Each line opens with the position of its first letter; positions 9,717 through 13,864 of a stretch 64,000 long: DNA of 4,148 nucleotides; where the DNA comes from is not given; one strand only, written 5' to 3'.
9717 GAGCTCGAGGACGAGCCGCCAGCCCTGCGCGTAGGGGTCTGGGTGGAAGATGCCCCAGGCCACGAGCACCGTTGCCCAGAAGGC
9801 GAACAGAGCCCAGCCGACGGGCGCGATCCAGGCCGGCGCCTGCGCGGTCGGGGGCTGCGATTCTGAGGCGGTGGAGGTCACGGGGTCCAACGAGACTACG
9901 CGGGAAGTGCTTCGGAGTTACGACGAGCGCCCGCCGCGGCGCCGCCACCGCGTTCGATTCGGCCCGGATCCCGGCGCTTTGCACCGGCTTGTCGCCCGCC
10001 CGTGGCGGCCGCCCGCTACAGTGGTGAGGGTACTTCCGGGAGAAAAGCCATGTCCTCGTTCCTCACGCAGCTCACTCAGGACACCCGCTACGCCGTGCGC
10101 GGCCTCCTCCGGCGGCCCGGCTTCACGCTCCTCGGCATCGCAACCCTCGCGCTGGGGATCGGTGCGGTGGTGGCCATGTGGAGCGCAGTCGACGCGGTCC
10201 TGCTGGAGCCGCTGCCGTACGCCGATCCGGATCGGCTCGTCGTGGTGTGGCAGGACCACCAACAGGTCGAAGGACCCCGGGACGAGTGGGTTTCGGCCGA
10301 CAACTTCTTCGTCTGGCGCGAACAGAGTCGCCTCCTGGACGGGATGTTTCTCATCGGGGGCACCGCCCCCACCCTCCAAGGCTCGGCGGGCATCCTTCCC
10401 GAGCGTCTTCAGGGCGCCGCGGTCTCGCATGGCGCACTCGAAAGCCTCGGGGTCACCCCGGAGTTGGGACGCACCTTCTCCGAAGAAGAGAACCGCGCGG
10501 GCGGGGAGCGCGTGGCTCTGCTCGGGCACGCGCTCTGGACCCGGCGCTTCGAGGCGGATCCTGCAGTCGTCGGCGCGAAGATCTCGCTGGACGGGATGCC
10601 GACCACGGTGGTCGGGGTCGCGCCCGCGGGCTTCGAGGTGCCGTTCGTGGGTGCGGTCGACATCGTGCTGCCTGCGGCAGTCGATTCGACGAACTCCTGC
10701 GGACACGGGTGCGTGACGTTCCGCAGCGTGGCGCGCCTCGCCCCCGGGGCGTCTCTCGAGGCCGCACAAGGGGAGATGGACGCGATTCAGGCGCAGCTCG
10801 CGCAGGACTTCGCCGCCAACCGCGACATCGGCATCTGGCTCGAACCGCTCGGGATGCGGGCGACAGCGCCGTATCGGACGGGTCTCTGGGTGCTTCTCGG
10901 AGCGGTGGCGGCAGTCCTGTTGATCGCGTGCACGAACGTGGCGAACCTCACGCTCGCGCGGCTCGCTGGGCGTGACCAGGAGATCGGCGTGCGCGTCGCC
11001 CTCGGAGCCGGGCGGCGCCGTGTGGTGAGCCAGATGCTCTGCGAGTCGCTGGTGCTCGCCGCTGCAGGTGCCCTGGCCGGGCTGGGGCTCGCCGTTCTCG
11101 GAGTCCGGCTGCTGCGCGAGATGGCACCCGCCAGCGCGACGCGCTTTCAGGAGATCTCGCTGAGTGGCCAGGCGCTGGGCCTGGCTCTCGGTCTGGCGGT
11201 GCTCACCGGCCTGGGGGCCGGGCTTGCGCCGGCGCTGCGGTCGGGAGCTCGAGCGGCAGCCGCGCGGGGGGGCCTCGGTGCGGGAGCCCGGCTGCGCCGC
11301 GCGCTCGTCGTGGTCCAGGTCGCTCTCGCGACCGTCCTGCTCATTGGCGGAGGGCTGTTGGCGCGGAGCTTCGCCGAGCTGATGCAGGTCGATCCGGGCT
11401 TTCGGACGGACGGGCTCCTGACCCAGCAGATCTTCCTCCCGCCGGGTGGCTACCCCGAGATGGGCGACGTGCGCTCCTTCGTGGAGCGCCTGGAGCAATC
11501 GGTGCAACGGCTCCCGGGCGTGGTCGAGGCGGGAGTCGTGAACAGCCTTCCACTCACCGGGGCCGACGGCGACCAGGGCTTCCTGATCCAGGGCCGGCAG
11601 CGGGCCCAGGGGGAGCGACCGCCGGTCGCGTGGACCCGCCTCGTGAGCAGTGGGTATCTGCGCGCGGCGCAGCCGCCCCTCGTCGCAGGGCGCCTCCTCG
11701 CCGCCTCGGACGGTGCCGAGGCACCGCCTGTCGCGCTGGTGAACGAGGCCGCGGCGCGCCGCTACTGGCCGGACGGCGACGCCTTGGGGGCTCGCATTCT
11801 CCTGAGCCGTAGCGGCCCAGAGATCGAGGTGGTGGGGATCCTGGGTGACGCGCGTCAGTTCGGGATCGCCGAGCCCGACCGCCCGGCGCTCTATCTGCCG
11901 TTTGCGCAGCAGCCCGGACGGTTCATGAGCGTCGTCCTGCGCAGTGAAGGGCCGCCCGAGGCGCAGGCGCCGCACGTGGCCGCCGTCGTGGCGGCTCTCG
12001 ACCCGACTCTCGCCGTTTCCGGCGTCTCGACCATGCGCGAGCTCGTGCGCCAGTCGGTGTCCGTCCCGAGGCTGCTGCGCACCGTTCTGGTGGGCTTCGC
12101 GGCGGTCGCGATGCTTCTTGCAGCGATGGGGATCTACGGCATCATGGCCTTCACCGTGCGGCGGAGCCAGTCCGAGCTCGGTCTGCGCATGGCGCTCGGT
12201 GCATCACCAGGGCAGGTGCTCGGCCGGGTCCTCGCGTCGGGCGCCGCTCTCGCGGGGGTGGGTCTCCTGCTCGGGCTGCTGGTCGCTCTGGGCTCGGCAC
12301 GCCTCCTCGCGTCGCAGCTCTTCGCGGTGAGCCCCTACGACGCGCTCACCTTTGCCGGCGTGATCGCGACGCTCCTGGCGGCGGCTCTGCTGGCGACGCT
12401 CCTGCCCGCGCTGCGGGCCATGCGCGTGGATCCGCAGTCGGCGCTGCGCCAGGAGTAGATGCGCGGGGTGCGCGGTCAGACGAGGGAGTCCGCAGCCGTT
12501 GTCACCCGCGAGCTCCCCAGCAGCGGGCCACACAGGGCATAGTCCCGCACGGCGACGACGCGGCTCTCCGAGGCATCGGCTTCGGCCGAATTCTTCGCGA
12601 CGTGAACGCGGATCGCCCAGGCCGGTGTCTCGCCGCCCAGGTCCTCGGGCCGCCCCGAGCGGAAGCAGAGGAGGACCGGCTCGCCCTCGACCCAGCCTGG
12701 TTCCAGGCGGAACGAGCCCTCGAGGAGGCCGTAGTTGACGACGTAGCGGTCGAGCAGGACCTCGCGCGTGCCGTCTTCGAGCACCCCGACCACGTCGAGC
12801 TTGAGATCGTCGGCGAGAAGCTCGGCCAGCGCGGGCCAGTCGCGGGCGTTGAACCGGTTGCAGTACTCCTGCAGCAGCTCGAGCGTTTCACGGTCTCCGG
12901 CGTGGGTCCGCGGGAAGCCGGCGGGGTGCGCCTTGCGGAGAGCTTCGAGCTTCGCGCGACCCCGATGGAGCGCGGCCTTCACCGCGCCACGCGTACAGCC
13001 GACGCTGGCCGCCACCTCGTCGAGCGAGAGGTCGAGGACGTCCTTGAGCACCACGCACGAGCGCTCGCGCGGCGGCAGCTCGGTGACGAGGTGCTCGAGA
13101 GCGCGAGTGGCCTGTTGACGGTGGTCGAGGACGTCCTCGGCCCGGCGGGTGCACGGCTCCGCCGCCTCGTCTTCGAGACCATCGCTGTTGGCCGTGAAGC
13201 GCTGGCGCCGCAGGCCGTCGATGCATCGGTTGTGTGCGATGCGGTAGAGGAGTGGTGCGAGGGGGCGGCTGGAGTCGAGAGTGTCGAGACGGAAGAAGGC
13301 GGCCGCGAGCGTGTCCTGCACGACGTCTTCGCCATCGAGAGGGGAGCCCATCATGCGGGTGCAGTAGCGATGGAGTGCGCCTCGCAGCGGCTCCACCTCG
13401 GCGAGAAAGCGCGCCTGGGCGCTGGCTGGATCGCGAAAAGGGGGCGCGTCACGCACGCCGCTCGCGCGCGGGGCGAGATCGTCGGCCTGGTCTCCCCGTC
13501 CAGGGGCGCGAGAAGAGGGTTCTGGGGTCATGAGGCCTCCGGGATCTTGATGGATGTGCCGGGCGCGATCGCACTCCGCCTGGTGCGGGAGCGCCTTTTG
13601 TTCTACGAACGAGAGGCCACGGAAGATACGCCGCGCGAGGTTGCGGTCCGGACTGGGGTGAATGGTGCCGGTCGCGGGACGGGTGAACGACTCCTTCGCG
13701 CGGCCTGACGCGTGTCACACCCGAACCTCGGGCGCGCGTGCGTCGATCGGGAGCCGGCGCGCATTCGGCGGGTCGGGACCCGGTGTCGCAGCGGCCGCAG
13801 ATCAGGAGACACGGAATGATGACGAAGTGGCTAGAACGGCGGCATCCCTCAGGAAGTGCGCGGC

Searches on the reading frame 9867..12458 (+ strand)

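Call 39: search_protein_families(library=pfam, max_evalue=0.00001, proteins=[window:9867-12458:+])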
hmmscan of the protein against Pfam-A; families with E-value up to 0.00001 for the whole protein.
window:9867-12458:+ (863 aa): 2 families
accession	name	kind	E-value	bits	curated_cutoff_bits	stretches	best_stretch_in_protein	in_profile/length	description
PF12704.14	MacB_PCD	-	3.6e-28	99.7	27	2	87-306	1-206/207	MacB-like periplasmic core domain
PF02687.27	FtsX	-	9.3e-21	74.5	25.5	2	347-458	4-114/120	FtsX-like permease C-terminal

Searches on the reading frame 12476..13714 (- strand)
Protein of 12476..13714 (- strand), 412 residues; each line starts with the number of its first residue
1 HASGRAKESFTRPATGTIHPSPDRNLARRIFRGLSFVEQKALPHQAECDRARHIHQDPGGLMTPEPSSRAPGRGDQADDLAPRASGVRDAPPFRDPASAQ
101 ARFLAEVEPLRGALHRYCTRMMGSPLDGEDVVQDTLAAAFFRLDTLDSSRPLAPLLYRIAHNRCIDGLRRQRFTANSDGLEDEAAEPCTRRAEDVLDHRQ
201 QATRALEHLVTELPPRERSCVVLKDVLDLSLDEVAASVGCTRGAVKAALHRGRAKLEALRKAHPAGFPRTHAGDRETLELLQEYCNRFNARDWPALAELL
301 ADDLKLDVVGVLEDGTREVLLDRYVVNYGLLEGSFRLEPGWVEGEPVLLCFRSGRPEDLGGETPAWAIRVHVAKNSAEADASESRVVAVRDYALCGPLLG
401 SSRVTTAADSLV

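Call 39: search_protein_families(library=pfam, max_evalue=0.00001, proteins=[window:12476-13714:-])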
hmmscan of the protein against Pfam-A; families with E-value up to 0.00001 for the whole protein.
window:12476-13714:- (412 aa): 3 families
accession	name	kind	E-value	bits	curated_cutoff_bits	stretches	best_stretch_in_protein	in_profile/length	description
PF08281.18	Sigma70_r4_2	-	1.9e-14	53.5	25.7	1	204-256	2-54/54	Sigma-70, region 4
PF04542.20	Sigma70_r2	-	3.1e-13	49.7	24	1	108-172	3-69/71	Sigma-70 region 2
PF04545.22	Sigma70_r4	-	3.4e-09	36.5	24.1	1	212-256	4-48/50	Sigma-70, region 4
